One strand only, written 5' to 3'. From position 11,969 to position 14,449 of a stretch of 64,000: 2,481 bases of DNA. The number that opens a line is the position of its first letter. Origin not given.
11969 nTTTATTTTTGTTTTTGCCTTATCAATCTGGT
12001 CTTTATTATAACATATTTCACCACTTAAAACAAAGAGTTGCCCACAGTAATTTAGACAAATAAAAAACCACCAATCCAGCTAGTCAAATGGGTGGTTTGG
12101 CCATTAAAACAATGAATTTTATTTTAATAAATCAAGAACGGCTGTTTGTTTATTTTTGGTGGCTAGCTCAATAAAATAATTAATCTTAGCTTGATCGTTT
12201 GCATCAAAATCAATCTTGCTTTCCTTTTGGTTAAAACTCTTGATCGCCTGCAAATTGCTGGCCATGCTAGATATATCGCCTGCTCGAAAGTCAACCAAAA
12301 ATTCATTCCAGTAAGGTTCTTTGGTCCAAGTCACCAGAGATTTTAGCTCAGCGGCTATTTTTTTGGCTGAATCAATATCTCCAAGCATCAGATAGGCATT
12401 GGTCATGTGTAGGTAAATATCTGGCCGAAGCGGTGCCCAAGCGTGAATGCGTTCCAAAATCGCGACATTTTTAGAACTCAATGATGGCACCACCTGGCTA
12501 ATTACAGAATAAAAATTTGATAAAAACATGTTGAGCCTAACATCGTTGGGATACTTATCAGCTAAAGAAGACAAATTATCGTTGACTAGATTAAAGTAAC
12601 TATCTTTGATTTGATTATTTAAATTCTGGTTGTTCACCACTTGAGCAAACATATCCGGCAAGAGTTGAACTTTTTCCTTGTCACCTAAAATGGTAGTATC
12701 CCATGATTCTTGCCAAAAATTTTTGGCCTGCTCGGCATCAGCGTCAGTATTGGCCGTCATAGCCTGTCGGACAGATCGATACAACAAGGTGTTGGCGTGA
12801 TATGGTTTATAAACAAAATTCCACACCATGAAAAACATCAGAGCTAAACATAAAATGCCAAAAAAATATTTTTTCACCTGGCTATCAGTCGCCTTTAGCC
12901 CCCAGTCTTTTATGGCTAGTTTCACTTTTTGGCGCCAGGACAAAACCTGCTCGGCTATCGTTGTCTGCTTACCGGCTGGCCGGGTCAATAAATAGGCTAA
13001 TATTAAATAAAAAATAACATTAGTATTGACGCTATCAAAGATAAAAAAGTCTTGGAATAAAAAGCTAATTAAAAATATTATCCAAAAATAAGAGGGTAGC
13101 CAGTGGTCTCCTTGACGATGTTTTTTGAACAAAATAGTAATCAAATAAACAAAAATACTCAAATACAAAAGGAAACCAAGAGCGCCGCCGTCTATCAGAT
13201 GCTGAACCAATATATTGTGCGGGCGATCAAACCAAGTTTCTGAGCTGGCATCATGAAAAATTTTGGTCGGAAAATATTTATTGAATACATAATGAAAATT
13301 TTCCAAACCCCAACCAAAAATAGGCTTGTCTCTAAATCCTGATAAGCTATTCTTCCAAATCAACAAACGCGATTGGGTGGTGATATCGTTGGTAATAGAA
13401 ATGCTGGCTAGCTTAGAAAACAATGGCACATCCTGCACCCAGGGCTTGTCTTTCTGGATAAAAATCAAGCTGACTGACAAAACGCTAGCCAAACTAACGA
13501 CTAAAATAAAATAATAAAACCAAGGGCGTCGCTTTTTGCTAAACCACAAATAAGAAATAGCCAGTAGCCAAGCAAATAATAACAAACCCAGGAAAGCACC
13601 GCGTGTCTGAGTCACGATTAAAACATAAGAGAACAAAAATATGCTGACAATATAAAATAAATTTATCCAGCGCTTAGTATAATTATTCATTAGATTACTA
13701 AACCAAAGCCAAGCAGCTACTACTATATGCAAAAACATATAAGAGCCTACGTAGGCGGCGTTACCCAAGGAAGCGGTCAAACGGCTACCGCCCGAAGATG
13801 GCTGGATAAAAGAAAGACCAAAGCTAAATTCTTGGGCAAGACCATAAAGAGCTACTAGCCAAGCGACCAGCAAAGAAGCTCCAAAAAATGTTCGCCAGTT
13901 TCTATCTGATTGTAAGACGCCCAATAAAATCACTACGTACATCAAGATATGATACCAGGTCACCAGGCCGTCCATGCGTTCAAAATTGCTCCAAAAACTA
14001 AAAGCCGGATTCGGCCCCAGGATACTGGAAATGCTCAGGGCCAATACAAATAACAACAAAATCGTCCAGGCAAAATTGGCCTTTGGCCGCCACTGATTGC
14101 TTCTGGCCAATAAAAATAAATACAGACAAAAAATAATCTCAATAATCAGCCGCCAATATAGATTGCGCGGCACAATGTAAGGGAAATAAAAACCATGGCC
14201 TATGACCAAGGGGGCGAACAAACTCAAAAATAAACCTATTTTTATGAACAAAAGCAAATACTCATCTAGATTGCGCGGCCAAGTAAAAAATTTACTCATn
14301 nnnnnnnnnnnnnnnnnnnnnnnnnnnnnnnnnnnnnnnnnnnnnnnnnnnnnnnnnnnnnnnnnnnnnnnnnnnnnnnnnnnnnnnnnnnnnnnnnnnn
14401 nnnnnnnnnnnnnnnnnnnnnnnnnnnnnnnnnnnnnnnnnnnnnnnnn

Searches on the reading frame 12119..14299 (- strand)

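Call 29: search_protein_families(library=pfam, proteins=[window:12119-14299:-], max_evalue=0.01)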
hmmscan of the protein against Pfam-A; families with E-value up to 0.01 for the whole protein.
window:12119-14299:- (726 aa): 2 families
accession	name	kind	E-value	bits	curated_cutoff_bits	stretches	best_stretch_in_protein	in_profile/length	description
PF04932.20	Wzy_C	-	5.3e-23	81.9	31.7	1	219-380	2-149/149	O-Antigen ligase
PF14559.12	TPR_19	-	0.00044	20.9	25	1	613-652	12-51/68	Tetratricopeptide repeat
